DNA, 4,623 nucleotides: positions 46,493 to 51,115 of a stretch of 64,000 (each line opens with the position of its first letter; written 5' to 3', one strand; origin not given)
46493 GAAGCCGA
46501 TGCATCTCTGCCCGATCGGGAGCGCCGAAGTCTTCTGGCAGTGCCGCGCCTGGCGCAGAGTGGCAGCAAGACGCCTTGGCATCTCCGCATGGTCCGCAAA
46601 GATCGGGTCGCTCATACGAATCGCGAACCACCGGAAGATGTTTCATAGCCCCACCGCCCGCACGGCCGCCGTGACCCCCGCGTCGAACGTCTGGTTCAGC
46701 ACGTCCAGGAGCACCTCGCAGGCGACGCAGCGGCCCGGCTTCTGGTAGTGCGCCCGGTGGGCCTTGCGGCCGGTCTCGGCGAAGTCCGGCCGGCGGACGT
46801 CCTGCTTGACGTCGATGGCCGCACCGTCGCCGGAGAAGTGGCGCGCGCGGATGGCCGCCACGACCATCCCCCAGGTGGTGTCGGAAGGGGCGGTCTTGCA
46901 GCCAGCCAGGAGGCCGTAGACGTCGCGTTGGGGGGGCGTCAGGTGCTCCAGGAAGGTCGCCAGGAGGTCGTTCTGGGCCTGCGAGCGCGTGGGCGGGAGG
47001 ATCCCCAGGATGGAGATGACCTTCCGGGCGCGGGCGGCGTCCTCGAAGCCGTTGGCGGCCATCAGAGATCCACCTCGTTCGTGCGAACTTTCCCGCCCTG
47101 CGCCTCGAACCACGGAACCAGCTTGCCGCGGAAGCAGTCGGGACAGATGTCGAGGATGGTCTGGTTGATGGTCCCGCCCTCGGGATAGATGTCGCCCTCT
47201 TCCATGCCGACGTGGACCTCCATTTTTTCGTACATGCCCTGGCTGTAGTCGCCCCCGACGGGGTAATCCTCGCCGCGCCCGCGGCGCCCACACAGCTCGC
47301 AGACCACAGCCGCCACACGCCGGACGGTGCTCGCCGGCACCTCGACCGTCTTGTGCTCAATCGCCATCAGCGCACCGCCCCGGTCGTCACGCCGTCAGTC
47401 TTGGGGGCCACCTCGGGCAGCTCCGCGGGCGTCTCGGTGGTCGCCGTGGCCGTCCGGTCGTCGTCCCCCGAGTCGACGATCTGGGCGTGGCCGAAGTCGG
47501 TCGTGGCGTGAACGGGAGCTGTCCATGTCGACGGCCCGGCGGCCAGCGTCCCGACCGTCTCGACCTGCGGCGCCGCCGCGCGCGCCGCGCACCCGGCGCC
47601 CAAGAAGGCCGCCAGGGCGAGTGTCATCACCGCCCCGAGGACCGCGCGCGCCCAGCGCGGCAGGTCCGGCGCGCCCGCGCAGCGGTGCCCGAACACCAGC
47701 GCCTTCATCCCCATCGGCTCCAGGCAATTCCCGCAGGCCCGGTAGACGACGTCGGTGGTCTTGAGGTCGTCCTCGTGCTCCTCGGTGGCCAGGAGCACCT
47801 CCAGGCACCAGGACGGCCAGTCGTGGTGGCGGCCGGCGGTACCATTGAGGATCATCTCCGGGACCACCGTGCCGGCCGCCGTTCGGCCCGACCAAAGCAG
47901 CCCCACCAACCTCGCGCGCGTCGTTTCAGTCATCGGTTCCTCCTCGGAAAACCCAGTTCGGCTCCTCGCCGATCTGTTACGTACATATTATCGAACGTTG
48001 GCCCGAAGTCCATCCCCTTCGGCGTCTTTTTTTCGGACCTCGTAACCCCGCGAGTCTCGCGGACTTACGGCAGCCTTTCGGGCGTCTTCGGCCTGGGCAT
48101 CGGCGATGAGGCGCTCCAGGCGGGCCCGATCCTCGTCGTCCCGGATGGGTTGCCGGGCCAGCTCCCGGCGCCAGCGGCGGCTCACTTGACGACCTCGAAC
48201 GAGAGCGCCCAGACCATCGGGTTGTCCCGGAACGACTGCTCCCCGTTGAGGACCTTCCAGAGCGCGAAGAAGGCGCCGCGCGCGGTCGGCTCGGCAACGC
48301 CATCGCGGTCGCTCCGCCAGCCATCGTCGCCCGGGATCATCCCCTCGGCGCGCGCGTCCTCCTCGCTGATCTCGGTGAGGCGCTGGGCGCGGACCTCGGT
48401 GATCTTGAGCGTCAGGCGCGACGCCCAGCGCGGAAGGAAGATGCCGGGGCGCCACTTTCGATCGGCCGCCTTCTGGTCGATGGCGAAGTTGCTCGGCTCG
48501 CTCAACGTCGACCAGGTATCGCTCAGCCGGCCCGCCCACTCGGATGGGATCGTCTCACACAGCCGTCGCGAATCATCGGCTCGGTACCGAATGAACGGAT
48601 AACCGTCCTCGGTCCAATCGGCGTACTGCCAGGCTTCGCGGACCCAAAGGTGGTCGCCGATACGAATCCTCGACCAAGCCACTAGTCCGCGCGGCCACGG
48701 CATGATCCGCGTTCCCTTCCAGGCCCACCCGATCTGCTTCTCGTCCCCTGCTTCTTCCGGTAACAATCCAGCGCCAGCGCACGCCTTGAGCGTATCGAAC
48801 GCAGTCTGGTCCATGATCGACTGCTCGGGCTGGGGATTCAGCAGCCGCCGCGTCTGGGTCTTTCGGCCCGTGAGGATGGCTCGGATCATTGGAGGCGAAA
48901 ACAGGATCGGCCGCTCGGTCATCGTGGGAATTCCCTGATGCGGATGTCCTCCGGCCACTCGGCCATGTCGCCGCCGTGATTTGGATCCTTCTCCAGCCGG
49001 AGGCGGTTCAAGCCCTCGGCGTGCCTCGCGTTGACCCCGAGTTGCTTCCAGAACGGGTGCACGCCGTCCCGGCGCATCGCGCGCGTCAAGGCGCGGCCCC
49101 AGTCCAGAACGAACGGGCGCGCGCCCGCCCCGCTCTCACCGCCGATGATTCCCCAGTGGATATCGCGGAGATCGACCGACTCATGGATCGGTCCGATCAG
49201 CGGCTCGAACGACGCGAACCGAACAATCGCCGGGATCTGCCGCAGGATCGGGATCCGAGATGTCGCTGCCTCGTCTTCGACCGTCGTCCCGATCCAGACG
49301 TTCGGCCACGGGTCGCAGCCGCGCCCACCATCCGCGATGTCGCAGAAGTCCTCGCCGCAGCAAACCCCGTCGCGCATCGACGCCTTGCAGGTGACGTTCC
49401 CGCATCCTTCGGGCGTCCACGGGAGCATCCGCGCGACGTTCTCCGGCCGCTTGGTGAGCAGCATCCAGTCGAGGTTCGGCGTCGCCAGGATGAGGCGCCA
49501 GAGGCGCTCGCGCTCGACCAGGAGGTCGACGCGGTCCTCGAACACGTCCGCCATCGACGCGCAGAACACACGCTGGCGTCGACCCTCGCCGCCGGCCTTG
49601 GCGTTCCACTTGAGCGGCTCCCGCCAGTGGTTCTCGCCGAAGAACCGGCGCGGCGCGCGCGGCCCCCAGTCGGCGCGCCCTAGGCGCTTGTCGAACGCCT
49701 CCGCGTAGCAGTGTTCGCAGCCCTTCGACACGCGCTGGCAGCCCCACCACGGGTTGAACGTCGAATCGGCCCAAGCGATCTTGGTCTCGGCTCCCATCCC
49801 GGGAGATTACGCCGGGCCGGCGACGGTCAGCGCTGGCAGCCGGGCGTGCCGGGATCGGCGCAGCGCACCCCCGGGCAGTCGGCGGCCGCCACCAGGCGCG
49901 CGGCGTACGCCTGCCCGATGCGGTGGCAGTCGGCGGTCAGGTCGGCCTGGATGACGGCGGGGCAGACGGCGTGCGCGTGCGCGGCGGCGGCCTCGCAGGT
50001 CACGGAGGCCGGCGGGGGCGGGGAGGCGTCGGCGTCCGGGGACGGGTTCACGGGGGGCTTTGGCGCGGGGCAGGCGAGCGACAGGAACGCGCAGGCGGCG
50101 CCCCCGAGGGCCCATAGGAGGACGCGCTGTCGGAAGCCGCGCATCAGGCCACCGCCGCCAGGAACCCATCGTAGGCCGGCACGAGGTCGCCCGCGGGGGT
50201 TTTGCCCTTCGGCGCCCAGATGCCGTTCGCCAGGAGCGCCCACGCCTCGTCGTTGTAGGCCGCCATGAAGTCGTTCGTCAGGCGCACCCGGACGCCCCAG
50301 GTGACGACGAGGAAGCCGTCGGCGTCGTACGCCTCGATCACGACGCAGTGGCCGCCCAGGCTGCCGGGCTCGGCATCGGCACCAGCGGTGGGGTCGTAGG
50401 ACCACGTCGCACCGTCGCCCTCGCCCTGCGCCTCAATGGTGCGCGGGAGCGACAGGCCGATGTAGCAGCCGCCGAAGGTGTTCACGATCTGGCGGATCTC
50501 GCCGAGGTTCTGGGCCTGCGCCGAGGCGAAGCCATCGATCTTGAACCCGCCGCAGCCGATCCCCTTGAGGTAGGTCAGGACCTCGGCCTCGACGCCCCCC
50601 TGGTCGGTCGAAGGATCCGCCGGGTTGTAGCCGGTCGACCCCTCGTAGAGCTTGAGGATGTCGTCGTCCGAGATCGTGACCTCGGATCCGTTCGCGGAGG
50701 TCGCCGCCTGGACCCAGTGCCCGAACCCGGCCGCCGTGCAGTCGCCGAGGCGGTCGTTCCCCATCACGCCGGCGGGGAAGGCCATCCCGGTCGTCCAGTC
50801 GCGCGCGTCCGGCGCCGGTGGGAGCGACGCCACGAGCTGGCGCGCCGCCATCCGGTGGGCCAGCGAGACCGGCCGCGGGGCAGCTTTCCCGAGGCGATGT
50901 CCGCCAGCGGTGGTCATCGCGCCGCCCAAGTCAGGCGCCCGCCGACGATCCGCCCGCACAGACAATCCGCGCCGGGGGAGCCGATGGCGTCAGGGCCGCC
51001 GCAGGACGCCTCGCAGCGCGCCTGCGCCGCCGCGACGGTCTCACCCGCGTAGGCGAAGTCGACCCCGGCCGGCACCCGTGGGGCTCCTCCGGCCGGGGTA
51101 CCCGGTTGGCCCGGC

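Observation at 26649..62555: Eleven intergenic copies of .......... on the coding strand: a candidate phage-specific promoter class, four of them 9-10 nt from SD-less start codons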

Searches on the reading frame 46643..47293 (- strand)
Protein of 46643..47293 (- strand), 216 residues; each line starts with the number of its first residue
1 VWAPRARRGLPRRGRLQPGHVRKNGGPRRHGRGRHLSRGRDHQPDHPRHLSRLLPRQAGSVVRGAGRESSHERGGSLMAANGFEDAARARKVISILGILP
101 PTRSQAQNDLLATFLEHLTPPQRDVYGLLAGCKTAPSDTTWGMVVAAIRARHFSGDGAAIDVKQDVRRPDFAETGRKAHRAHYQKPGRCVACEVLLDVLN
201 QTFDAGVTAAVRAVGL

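Call 15: search_protein_families(library=pfam, proteins=[window:46643-47293:-], max_evalue=0.01)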
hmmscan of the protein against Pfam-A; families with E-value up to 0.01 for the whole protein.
window:46643-47293:- (216 aa): 0 families

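Call 41: search_protein_families(library=phrogs, proteins=[window:46643-47293:-], max_evalue=0.001)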
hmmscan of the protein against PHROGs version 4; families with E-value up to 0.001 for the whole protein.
window:46643-47293:- (216 aa): 0 families

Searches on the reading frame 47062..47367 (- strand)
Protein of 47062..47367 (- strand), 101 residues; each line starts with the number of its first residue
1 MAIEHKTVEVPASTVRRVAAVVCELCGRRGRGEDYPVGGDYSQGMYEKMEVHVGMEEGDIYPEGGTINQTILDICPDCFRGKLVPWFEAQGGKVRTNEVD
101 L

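Call 41: search_protein_families(library=phrogs, proteins=[window:47062-47367:-], max_evalue=0.001)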
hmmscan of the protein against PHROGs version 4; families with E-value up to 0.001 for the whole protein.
window:47062-47367:- (101 aa): 0 families

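Call 103: search_protein_families(library=pfam, proteins=[window:47062-47367:-], max_evalue=0.05)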
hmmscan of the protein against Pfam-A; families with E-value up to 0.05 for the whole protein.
window:47062-47367:- (101 aa): 0 families

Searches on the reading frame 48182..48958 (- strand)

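Call 15: search_protein_families(library=pfam, proteins=[window:48182-48958:-], max_evalue=0.01)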
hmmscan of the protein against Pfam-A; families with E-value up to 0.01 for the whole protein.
window:48182-48958:- (258 aa): 0 families

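Call 41: search_protein_families(library=phrogs, proteins=[window:48182-48958:-], max_evalue=0.001)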
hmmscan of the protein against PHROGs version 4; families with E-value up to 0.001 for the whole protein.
window:48182-48958:- (258 aa): 4 families
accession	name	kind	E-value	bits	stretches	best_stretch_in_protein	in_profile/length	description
phrog_874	-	unknown function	5.1e-57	194.4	1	11-258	63-258/277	-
phrog_18361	-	unknown function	4.6e-15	57.1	1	175-257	1-86/92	-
phrog_28019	-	unknown function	1.3e-13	51.8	1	13-60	1-51/55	-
phrog_27495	-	unknown function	3.2e-12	47.5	1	13-54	5-46/186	-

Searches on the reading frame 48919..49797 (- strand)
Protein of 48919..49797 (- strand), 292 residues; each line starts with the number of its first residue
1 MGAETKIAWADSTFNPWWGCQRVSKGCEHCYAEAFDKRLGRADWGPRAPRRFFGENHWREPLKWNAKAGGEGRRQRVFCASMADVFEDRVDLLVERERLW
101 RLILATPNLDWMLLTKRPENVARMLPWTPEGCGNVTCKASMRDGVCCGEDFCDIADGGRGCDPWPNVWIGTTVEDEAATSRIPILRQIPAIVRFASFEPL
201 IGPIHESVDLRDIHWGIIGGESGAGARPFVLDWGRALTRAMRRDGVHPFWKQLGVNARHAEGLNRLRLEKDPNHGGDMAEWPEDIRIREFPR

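Call 15: search_protein_families(library=pfam, proteins=[window:48919-49797:-], max_evalue=0.01)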
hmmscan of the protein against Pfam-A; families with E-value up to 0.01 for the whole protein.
window:48919-49797:- (292 aa): 1 family
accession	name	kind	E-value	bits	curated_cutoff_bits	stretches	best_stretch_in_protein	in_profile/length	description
PF07505.17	DUF5131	-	3.2e-66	223.7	28.9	1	4-258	1-220/243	Protein of unknown function (DUF5131)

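Call 17: find_related_loci(query=window:48919-49797:-, collection=viral_contigs, flank=10000)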
Query window:48919-49797:- (292 aa) in viral_contigs; peptide patterns used: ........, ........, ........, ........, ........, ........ (x = any residue, [..] = any of these).
37 stretches matched a pattern; 36 encode a relative of the query (tblastn E <= 1e-3); 36 distinct loci.
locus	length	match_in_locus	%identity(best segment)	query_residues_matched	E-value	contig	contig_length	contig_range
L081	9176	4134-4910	48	1-292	3e-76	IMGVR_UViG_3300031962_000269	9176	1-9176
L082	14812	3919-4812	46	1-291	3e-76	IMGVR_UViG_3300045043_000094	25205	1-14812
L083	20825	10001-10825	47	1-291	5e-70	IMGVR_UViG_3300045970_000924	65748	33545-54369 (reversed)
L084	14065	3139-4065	45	1-291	1e-69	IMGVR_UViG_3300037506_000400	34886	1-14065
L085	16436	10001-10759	45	1-292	2e-68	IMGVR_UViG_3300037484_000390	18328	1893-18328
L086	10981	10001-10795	45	1-291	1e-66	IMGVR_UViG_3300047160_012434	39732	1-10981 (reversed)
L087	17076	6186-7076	42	1-291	1e-65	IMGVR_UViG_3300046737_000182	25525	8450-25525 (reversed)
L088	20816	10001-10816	44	1-262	3e-61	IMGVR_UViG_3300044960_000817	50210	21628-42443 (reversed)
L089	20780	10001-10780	42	1-291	1e-60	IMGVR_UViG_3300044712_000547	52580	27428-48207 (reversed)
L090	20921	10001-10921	43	1-291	1e-57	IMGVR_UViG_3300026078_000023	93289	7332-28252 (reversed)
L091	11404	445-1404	42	1-292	5e-69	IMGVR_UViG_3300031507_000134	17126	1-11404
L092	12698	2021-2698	44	1-254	6e-52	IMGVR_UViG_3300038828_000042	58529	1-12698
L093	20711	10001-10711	43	1-270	1e-51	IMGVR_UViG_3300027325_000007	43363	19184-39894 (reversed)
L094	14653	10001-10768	41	1-254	2e-48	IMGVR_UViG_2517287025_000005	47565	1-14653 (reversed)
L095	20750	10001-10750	40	1-254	3e-47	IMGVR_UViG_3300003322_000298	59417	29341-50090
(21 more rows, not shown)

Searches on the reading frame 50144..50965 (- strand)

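Call 15: search_protein_families(library=pfam, proteins=[window:50144-50965:-], max_evalue=0.01)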
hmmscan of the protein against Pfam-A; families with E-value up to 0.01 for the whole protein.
window:50144-50965:- (273 aa): 0 families

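Call 40: search_protein_families(library=phrogs, proteins=[window:50144-50965:-], max_evalue=0.001)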
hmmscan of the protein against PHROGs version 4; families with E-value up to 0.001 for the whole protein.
window:50144-50965:- (273 aa): 1 family
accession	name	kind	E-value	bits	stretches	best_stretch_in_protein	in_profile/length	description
phrog_19005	-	unknown function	1e-37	130.6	1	42-260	22-243/260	-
